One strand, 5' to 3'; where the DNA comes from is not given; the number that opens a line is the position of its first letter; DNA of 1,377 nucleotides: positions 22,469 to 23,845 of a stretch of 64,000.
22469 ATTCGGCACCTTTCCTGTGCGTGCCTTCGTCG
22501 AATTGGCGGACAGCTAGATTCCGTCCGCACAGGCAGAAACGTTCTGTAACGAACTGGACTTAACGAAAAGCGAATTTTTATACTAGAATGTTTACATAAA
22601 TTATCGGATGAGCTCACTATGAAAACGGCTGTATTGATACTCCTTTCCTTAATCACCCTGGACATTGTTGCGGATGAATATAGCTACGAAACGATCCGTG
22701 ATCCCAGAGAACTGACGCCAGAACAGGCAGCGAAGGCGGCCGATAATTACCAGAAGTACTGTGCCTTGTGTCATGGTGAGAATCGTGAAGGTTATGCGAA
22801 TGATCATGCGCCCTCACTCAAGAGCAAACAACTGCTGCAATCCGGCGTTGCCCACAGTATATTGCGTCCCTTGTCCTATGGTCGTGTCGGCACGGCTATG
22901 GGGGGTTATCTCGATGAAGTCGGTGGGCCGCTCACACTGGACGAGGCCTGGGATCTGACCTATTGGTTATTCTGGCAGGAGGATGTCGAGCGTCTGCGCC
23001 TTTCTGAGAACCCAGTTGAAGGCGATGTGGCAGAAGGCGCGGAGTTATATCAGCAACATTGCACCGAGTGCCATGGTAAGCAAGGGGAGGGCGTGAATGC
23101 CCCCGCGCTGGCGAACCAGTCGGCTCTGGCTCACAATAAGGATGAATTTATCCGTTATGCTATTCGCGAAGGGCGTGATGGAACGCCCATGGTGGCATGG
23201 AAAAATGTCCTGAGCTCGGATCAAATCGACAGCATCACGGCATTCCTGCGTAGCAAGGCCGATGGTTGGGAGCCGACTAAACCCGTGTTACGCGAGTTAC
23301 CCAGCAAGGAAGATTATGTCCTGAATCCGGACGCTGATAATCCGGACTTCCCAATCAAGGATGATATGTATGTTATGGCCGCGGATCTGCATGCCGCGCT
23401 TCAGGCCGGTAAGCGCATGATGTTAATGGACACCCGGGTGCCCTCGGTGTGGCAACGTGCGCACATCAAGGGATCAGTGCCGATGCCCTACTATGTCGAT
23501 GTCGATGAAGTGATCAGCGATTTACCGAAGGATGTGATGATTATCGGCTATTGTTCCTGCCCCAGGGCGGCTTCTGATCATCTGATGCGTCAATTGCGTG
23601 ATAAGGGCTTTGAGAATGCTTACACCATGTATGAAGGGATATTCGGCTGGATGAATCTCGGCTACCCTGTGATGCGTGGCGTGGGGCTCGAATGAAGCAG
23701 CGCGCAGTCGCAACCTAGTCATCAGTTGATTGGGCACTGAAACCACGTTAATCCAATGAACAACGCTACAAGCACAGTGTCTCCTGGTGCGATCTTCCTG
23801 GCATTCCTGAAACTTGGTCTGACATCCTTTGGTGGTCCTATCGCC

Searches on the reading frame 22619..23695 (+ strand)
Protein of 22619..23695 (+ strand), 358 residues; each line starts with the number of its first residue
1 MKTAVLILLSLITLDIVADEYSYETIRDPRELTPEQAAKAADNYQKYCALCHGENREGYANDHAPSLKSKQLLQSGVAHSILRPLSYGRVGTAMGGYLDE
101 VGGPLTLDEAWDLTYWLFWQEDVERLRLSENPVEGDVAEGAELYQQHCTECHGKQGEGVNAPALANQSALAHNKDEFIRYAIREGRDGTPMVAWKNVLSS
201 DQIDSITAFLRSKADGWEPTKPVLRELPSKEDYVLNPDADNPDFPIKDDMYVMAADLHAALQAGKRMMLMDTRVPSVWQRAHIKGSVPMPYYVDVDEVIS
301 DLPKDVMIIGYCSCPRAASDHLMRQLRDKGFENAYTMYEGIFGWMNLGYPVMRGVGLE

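Call 3: search_protein_families(library=pfam, proteins=[window:22619-23695:+], max_evalue=0.01)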
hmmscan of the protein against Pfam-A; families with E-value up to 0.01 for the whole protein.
window:22619-23695:+ (358 aa): 4 families
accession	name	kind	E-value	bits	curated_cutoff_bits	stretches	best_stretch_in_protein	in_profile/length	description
PF13442.11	Cytochrome_CBB3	-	1.9e-19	70.2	27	2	136-210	2-68/68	Cytochrome C oxidase, cbb3-type, subunit III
PF00034.26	Cytochrom_C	-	4e-16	60.5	21.3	1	137-212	1-88/90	Cytochrome c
PF00581.25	Rhodanese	-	1e-09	39.2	22.2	1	254-346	2-101/102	Rhodanese-like domain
PF14495.11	Cytochrom_C550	-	0.0078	16.3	27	0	135-158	24-46/136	Cytochrome c-550 domain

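Call 4: search_protein_families(library=ncbifam, proteins=[window:22619-23695:+], max_evalue=0.01)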
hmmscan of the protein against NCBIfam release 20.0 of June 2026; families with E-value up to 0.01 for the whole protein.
window:22619-23695:+ (358 aa): 17 families
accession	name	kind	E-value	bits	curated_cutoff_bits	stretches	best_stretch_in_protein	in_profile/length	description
NF011054.0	PRK14486.1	equivalog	5.1e-15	55.7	447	1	129-213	204-290/294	putative bifunctional cbb3-type cytochrome c oxidase subunit II/cytochrome c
TIGR00782.1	ccoP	equivalog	9e-15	54.7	179.95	1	36-215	106-283/285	cytochrome-c oxidase, cbb3-type subunit III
NF045773.1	cytochro_C550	exception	9.8e-14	51.3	125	2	134-210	46-116/118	cytochrome c550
NF045774.1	cytochro_C551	exception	1.6e-13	50.6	118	2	135-213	37-109/110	cytochrome c551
NF050122.1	bc1_QcrC_actin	exception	5.5e-13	48.8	200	2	133-215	132-213/253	cytochrome bc1 complex diheme cytochrome c subunit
NF045521.1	rhoda_near_glyco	subfamily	2.5e-12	46.8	145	1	261-352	29-116/144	rhodanese homology domain-containing protein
NF041203.1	rhodanese_LYCAU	equivalog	2.8e-12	46.4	115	1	252-351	22-123/126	rhodanese-related (seleno)protein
NF045930.1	Cytc6PetJCyano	equivalog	6.7e-10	38.9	135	1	133-215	24-107/110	cytochrome c6 PetJ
NF005902.0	PRK07878.1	equivalog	1.8e-08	33.7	647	1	249-346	286-383/392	adenylyltransferase/sulfurtransferase MoeZ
TIGR03872.1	cytochrome_MoxG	equivalog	2.1e-08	34.4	147.8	1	134-216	41-124/133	cytochrome c(L), periplasmic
TIGR04494.1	c550_PedF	equivalog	1e-06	28.7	122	1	137-214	51-131/133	cytochrome c-550 PedF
TIGR03874.1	4cys_cytochr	equivalog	6.6e-05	22.7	161.75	0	140-186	36-81/143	c-type cytochrome, methanol metabolism-related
TIGR02603.1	CxxCH_TIGR02603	domain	0.00023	21.1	68.15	0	135-169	1-36/134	putative heme-binding domain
NF040606.1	CytoC_perox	subfamily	0.00024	20.4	150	0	136-156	297-317/524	di-heme-cytochrome C peroxidase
NF007627.0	PRK10287.1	equivalog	0.00056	20.1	102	0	267-334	21-88/104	thiosulfate sulfurtransferase PspE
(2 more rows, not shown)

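Call 5: find_homologous_proteins(query=window:22619-23695:+, max_evalue=0.00001)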
Query window:22619-23695:+ (358 aa): 853 proteins with E <= 0.00001 among 6398 candidates; the best 120 are listed.
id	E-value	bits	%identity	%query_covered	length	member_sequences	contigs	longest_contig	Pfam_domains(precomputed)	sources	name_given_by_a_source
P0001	4.6e-246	834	100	100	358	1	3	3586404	PF00581.26,PF13442.12,PF00034.27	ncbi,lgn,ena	-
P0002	8.7e-194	662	77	99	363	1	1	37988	PF00581.26,PF13442.12,PF00034.27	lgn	-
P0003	2.8e-191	653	76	98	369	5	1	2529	PF00581.26,PF13442.12,PF00034.27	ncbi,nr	ncbi:MAG: c-type cytochrome [Enterobacterales bacterium]|nr:c-type cytochrome [Enterobacterales bact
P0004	4.5e-191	653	77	95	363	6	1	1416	PF00581.26,PF13442.12,PF00034.27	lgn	-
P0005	9.4e-185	632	74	100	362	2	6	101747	PF00581.26,PF13442.12,PF00034.27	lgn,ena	-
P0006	1.1e-182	625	74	95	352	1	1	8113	PF00581.26,PF13442.12,PF00034.27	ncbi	ncbi:MAG: cytochrome c, diheme subunit of cytochrome bc complex peta, partial [Gammaproteobacteria b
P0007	1.1e-182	625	71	100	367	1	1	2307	PF00581.26,PF13442.12,PF00034.27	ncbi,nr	ncbi:MAG: c-type cytochrome [Gammaproteobacteria bacterium]|nr:c-type cytochrome [Gammaproteobacteri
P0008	2.3e-182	624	77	94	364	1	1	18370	PF00581.26,PF13442.12,PF00034.27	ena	-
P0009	5.6e-180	616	71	99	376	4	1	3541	PF00581.26,PF13442.12,PF00034.27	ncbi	-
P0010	1.1e-179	615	71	100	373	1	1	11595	PF00581.26,PF13442.12,PF00034.27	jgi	jgi:mono/diheme cytochrome c family protein/rhodanese-related sulfurtransferase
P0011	1.7e-166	572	71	94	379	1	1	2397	PF00581.26,PF13442.12,PF00034.27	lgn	-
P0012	1.8e-165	569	70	95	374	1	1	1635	PF00581.26,PF13442.12,PF00034.27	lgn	-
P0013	1.2e-164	566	68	94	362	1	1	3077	PF00581.26,PF13442.12,PF00034.27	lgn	-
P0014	2.0e-164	565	64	99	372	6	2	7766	PF00581.26,PF13442.12,PF00034.27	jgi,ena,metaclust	metaclust:\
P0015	2.6e-164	565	65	98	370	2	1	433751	PF00581.26,PF13442.12,PF00034.27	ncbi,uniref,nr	ncbi:c-type cytochrome [Glaciecola sp. XM2]|uniref:c-type cytochrome n=1 Tax=Glaciecola sp. XM2 TaxI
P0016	2.8e-164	565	65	100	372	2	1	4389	PF00581.26,PF13442.12,PF00034.27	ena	-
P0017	5.5e-163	560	66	100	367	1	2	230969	PF00581.26,PF13442.12,PF00034.27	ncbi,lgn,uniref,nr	ncbi:c-type cytochrome [Bowmanella dokdonensis]|uniref:C-type cytochrome n=1 Tax=Bowmanella dokdonen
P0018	5.9e-163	560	65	98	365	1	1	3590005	PF00581.26,PF13442.12,PF00034.27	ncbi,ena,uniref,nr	ncbi:c-type cytochrome [Emcibacter sp.]|uniref:c-type cytochrome n=1 Tax=Emcibacter sp. TaxID=197995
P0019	6.9e-163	560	68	99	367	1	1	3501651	PF00581.26,PF13442.12,PF00034.27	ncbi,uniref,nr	ncbi:c-type cytochrome [Kordiimonas sp. SCSIO 12610]|uniref:c-type cytochrome n=1 Tax=Kordiimonas sp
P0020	1.4e-162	559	65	99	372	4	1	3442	PF00581.26,PF13442.12,PF00034.27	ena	-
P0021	2.1e-162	559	63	99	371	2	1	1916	PF00581.26,PF13442.12,PF00034.27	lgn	-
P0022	3.2e-162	558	63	99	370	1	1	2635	PF00581.26,PF13442.12,PF00034.27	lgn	-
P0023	5.5e-162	557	66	95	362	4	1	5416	PF00581.26,PF13442.12,PF00034.27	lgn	-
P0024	6.2e-162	557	66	99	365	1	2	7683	PF00581.26,PF13442.12,PF00034.27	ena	-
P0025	1.1e-161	556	67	97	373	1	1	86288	PF00581.26,PF13442.12,PF00034.27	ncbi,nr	ncbi:MAG: c-type cytochrome [Alphaproteobacteria bacterium]|nr:c-type cytochrome [Alphaproteobacteri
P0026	1.2e-161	556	65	93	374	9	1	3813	PF00581.26,PF13442.12,PF00034.27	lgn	-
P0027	1.4e-161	556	65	97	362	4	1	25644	PF00581.26,PF13442.12,PF00034.27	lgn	-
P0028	2.7e-161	555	67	94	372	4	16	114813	PF00581.26,PF13442.12,PF00034.27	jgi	jgi:cytochrome c oxidase cbb3-type subunit 3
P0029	5.7e-161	554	65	100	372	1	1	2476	PF00581.26,PF13442.12,PF00034.27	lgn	-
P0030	5.9e-161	554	65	94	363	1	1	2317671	PF00581.26,PF13442.12,PF00034.27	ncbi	-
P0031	9.0e-160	550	64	100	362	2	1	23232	PF00581.26,PF13442.12,PF00034.27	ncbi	ncbi:MAG: c-type cytochrome [Pseudomonadota bacterium]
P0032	9.7e-160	550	62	99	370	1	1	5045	PF00581.26,PF13442.12,PF00034.27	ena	-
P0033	1.1e-159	549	64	99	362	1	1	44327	PF00581.26,PF13442.12,PF00034.27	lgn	-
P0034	1.3e-159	549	65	100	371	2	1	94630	PF00581.26,PF13442.12,PF00034.27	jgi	jgi:mono/diheme cytochrome c family protein/rhodanese-related sulfurtransferase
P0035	1.4e-159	549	66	98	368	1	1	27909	PF00581.26,PF13442.12,PF00034.27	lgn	-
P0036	2.6e-159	548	68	94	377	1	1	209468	PF00581.26,PF13442.12,PF00034.27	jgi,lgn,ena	-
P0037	3.1e-159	548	66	93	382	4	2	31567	PF00581.26,PF13442.12,PF00034.27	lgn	-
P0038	3.5e-159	548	62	99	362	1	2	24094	PF00581.26,PF13442.12,PF00034.27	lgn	-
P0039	3.6e-159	548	65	94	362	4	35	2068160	PF00581.26,PF13442.12,PF00034.27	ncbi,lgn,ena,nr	ncbi:MAG: c-type cytochrome [Kordiimonadaceae bacterium]|nr:c-type cytochrome [Kordiimonadaceae bact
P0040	5.0e-159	547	64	97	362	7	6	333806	PF00581.26,PF13442.12,PF00034.27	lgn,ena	-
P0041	5.6e-159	547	66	94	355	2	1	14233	PF00581.26,PF13442.12,PF00034.27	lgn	-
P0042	7.5e-159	547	65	94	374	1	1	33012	PF00581.26,PF13442.12,PF00034.27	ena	-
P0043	8.6e-159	547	63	97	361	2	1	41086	PF00581.26,PF13442.12,PF00034.27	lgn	-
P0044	1.9e-158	545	63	99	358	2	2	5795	PF00581.26,PF13442.12,PF00034.27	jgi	jgi:mono/diheme cytochrome c family protein/rhodanese-related sulfurtransferase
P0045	2.7e-158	545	66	93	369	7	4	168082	PF00581.26,PF13442.12,PF00034.27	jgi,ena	-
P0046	2.9e-158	545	65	94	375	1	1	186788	PF00581.26,PF13442.12,PF00034.27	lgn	-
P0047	4.3e-158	544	64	97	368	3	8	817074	PF00581.26,PF13442.12,PF00034.27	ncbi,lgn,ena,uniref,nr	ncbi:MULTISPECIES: c-type cytochrome [Kordiimonas]|uniref:c-type cytochrome n=1 Tax=Kordiimonas TaxI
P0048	6.9e-158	544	61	99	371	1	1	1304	PF00581.26,PF13442.12,PF00034.27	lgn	-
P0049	8.3e-158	543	63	98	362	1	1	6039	PF00581.26,PF13442.12,PF00034.27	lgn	-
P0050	8.5e-158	543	63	99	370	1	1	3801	PF00581.26,PF13442.12,PF00034.27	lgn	-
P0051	1.0e-157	543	61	99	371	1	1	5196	PF00581.26,PF13442.12,PF00034.27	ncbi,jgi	ncbi:MAG: mono/diheme cytochrome c family protein/rhodanese-related sulfurtransferase [Arenicella sp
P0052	1.5e-157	542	62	99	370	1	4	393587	PF00581.26,PF13442.12,PF00034.27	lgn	-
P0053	2.0e-157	542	62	99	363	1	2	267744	PF00581.26,PF13442.12,PF00034.27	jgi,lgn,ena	-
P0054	2.2e-157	542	62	100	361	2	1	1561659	PF00581.26,PF13442.12,PF00034.27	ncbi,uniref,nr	ncbi:c-type cytochrome [Aliikangiella marina]|uniref:c-type cytochrome n=1 Tax=Aliikangiella marina 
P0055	2.4e-157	542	63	98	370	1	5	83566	PF00581.26,PF13442.12,PF00034.27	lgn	-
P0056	2.5e-157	542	64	98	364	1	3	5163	PF00581.26,PF13442.12,PF00034.27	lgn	-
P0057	2.7e-157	542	65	94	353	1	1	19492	PF00581.26,PF13442.12,PF00034.27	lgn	-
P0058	2.9e-157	542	62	98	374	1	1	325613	PF00581.26,PF02167.21,PF13442.12,PF00034.27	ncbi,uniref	ncbi:c-type cytochrome [Emcibacter sp.]|uniref:c-type cytochrome n=1 Tax=Emcibacter sp. TaxID=197995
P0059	4.2e-157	541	64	95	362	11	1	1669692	PF00581.26,PF13442.12,PF00034.27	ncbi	-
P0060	5.8e-157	541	64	98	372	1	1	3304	PF00581.26,PF13442.12,PF00034.27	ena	-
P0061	9.0e-157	540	66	93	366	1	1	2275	PF00581.26,PF13442.12,PF00034.27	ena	-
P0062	1.0e-156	540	61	100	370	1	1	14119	PF00581.26,PF13442.12,PF00034.27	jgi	-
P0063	1.1e-156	540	61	100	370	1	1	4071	PF00581.26,PF13442.12,PF00034.27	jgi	jgi:mono/diheme cytochrome c family protein/rhodanese-related sulfurtransferase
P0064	1.1e-156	540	65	97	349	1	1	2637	PF00581.26,PF13442.12,PF00034.27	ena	-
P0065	1.1e-156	540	62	99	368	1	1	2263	PF00581.26,PF13442.12,PF00034.27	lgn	-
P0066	1.3e-156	539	64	94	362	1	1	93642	PF00581.26,PF13442.12,PF00034.27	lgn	-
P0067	1.5e-156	539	62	99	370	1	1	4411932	PF00581.26,PF13442.12,PF00034.27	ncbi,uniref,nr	ncbi:c-type cytochrome [Aliiglaciecola sp. LCG003]|uniref:c-type cytochrome n=1 Tax=Aliiglaciecola s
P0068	1.8e-156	539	63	99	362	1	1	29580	PF00581.26,PF13442.12,PF00034.27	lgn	-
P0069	1.8e-156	539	62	99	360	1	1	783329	PF00581.26,PF13442.12,PF00034.27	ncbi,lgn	-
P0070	1.8e-156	539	63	98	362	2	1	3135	PF00581.26,PF13442.12,PF00034.27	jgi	jgi:mono/diheme cytochrome c family protein/rhodanese-related sulfurtransferase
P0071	3.2e-156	538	61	100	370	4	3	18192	PF00581.26,PF13442.12,PF00034.27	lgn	-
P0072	3.4e-156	538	64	94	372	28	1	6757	PF00581.26,PF13442.12,PF00034.27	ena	-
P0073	4.9e-156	538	60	99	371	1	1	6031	PF00581.26,PF13442.12,PF00034.27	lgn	-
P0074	5.5e-156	537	65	94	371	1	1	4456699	PF00581.26,PF13442.12,PF00034.27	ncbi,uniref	ncbi:c-type cytochrome [Neptunicella sp. SCSIO 80796]|uniref:c-type cytochrome n=1 Tax=Neptunicella 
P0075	6.1e-156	537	63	97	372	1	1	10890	PF00581.26,PF13442.12,PF00034.27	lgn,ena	-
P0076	6.1e-156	537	66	93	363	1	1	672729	PF00581.26,PF13442.12,PF00034.27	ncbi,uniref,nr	ncbi:c-type cytochrome [Glaciecola petra]|uniref:C-type cytochrome n=1 Tax=Glaciecola petra TaxID=30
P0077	7.0e-156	537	64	99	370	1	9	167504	PF00581.26,PF13442.12,PF00034.27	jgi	jgi:cytochrome c oxidase cbb3-type subunit III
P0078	9.5e-156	537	63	99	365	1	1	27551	PF00581.26,PF13442.12,PF00034.27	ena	-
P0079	9.6e-156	537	65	93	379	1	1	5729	PF00581.26,PF13442.12,PF00034.27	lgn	-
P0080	1.0e-155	536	66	92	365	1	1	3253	PF00581.26,PF13442.12,PF00034.27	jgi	-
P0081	1.4e-155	536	64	94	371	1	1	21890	PF00581.26,PF13442.12,PF00034.27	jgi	jgi:mono/diheme cytochrome c family protein/3-mercaptopyruvate sulfurtransferase SseA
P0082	1.6e-155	536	61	99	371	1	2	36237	PF00581.26,PF13442.12,PF00034.27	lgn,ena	-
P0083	1.7e-155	536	65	93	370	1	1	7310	PF00581.26,PF13442.12,PF00034.27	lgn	-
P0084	1.8e-155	536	64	100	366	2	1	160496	PF00581.26,PF13442.12,PF00034.27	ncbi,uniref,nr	ncbi:c-type cytochrome [Bowmanella denitrificans]|uniref:c-type cytochrome n=1 Tax=Bowmanella denitr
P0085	1.9e-155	536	61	99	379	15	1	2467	PF00581.26,PF13442.12,PF00034.27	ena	-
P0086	2.1e-155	535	61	99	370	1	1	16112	PF00581.26,PF13442.12,PF00034.27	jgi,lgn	jgi:mono/diheme cytochrome c family protein/rhodanese-related sulfurtransferase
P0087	2.1e-155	535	63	99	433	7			PF00581.26,PF13442.12,PF00034.27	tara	tara:strand:+ start:15 stop:1316 length:1302 start_codon:yes stop_codon:yes gene_type:complete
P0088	3.6e-155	535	61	99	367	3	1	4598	PF00581.26,PF13442.12,PF00034.27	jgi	-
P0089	5.6e-155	534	63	98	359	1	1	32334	PF00581.26,PF13442.12,PF00034.27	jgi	jgi:mono/diheme cytochrome c family protein/rhodanese-related sulfurtransferase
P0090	7.9e-155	534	65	94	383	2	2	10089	PF00581.26,PF13442.12,PF00034.27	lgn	-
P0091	8.6e-155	533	62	99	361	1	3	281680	PF00581.26,PF13442.12,PF00034.27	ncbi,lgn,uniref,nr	ncbi:c-type cytochrome [Thalassotalea marina]|uniref:Cytochrome c, diheme subunit of cytochrome bc c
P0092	9.4e-155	533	61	99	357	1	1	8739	PF00581.26,PF13442.12,PF00034.27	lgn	-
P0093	1.1e-154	533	63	97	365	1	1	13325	PF00581.26,PF13442.12,PF00034.27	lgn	-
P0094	1.2e-154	533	61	100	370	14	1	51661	PF00581.26,PF13442.12,PF00034.27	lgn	-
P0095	1.2e-154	533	66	91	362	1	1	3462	PF00581.26,PF13442.12,PF00034.27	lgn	-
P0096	1.3e-154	533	65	94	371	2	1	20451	PF00581.26,PF13442.12,PF00034.27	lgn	-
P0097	1.5e-154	533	62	99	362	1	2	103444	PF00581.26,PF13442.12,PF00034.27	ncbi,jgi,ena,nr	ncbi:MAG: cytochrome c, diheme subunit of cytochrome bc complex peta [Kordiimonadales bacterium]|nr:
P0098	1.5e-154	533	60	98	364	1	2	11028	PF00581.26,PF13442.12,PF00034.27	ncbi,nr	ncbi:MAG: c-type cytochrome [Kangiellaceae bacterium]|nr:c-type cytochrome [Kangiellaceae bacterium]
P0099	1.6e-154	533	61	99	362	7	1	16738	PF00581.26,PF13442.12,PF00034.27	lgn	-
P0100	1.7e-154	532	62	98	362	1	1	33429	PF00581.26,PF13442.12,PF00034.27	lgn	-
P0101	1.8e-154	532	61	99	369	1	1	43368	PF00581.26,PF13442.12,PF00034.27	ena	-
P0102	2.4e-154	532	61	100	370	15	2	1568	PF00581.26,PF13442.12,PF00034.27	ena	-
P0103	2.8e-154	532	63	94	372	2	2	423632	PF00581.26,PF13442.12,PF00034.27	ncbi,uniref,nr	ncbi:c-type cytochrome [Emcibacter nanhaiensis]|uniref:C-type cytochrome n=1 Tax=Emcibacter nanhaien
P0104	2.8e-154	532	62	99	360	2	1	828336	PF00581.26,PF13442.12,PF00034.27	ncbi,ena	-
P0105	2.9e-154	532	64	97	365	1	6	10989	PF00581.26,PF13442.12,PF00034.27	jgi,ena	-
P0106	3.4e-154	531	61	99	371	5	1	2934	PF00581.26,PF13442.12,PF00034.27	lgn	-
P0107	3.8e-154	531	63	98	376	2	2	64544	PF00581.26,PF13442.12,PF00034.27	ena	-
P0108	3.9e-154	531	61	100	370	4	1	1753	PF00581.26,PF13442.12,PF00034.27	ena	-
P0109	3.9e-154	531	63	97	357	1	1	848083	PF00581.26,PF13442.12,PF00034.27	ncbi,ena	-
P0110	4.8e-154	531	62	99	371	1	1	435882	PF00581.26,PF13442.12,PF00034.27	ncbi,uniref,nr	ncbi:c-type cytochrome [Aliiglaciecola sp. CAU 1673]|uniref:c-type cytochrome n=1 Tax=Aliiglaciecola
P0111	4.9e-154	531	62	100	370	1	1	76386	PF00581.26,PF13442.12,PF00034.27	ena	-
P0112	5.0e-154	531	62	99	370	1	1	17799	PF00581.26,PF13442.12,PF00034.27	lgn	-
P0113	5.3e-154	531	62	97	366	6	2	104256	PF00581.26,PF13442.12,PF00034.27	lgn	-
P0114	6.1e-154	531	62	97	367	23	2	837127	PF00581.26,PF13442.12,PF00034.27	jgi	jgi:mono/diheme cytochrome c family protein/rhodanese-related sulfurtransferase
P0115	7.5e-154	530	66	92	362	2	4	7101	PF00581.26,PF13442.12,PF00034.27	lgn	-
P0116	7.6e-154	530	62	99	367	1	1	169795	PF00581.26,PF13442.12,PF00034.27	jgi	jgi:cytochrome c oxidase cbb3-type subunit III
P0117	8.7e-154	530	62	97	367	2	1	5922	PF00581.26,PF13442.12,PF00034.27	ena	-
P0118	1.0e-153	530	61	99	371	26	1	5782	PF00581.26,PF13442.12,PF00034.27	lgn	-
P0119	1.1e-153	530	62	99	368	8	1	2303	PF00581.26,PF13442.12,PF00034.27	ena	-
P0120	1.3e-153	530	62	100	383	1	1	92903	PF00581.26,PF13442.12,PF00034.27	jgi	jgi:cytochrome c oxidase cbb3-type subunit 3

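Call 6: find_related_loci(query=window:22619-23695:+, collection=genome_contigs, flank=6000)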
Query window:22619-23695:+ (358 aa) in genome_contigs; peptide patterns used: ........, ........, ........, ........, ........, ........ (x = any residue, [..] = any of these).
32 stretches matched a pattern; 16 encode a relative of the query (tblastn E <= 1e-3); 16 distinct loci.
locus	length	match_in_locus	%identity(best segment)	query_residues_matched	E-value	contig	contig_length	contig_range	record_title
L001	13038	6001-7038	80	13-358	0e+0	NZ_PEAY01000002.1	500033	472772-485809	Alteromonas facilis strain P0213 contig2, whole genome shotgun sequence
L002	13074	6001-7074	75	1-358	0e+0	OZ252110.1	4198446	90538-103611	MAG: Alteromonadaceae bacterium isolate 9ab9449c-ea23-4265-8007-4de3885d93fc genome assembly, chromosome: 1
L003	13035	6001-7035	67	8-354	2e-165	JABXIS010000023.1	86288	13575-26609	MAG: Alphaproteobacteria bacterium isolate HF-Din21 c_000000012076, whole genome shotgun sequence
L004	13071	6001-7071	64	1-357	4e-164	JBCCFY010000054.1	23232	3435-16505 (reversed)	MAG: Pseudomonadota bacterium isolate P01_B01_bin.30 k141_2509648_length_23232_cov_22.9805, whole genome shotgun sequenc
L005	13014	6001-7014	65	17-354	4e-162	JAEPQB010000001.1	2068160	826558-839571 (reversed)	MAG: Kordiimonadaceae bacterium isolate HXMU1428-12 NODE_1_length_2068160_cov_9.574324, whole genome shotgun sequence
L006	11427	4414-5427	64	17-354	6e-158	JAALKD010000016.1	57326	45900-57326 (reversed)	MAG: Sphingomonadales bacterium isolate MH1_Bin8 NODE_198_length_57326_cov_8.375722, whole genome shotgun sequence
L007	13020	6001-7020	64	15-354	1e-156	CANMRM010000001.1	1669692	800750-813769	uncultured Kordiimonas sp. isolate 2-78-G.fasta genome assembly, contig: NODE_1, whole genome shotgun sequence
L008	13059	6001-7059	62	5-354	2e-154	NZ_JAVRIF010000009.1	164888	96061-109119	Thalassotalea castellviae strain W431 9, whole genome shotgun sequence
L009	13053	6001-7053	59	1-353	6e-152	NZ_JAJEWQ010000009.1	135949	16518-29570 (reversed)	Planctobacterium marinum strain K7 NODE_9_length_135949_cov_23.582509, whole genome shotgun sequence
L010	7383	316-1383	60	3-354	1e-151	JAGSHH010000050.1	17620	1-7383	MAG: Colwelliaceae bacterium isolate GY13CL_bin.17 k141_440554_length_17620_cov_127.6379, whole genome shotgun sequence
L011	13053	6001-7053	62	6-353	1e-150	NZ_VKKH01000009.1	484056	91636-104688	Aliiglaciecola sp. M165 scaffold9, whole genome shotgun sequence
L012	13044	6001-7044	61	9-354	2e-151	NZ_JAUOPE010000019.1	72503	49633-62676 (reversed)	Colwellia sp. 1_MG-2023 strain I2R04 OHHEBKCN_19, whole genome shotgun sequence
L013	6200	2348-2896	27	44-220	3e-13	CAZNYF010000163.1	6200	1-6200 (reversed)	MAG TPA_asm: uncultured Thiotrichales bacterium isolate binchicken_co102_74 genome assembly, contig: NODE_10496_length_6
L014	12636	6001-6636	31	44-231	6e-6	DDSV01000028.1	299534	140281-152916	MAG TPA_asm: Akkermansiaceae bacterium UBA2381 UBA2381_contig_5433, whole genome shotgun sequence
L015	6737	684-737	72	136-153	2e-4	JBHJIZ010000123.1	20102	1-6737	MAG: Paracoccaceae bacterium isolate pac_S11C2576 S11Ck141_250053, whole genome shotgun sequence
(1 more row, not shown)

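Call 9: find_encoding_contigs(protein=P0001, flank=4000, max_places=3)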
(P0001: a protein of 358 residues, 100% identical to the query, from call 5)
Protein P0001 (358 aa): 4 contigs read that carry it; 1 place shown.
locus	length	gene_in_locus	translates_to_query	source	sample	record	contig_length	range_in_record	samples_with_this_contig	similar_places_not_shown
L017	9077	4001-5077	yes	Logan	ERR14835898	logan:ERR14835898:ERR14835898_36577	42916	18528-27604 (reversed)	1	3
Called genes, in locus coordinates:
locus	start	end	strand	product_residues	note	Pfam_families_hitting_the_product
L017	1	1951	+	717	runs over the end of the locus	PF13414:TPR_11 (faint), PF13428:TPR_14 (faint), PF14559:TPR_19 (faint)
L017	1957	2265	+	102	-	PF07883:Cupin_2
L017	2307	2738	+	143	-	PF01124:MAPEG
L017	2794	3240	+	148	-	PF00583:Acetyltransf_1, PF13673:Acetyltransf_10, PF13508:Acetyltransf_7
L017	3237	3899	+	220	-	PF04199:Cyclase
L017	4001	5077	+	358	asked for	PF13442:Cytochrome_CBB3, PF00034:Cytochrom_C, PF00581:Rhodanese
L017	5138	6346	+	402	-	PF02417:Chromate_transp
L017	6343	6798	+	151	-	-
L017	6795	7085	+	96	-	-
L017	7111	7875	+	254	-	-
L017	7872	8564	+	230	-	PF01177:Asp_Glu_race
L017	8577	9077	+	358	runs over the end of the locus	PF08713:DNA_alkylation, PF02985:HEAT (faint)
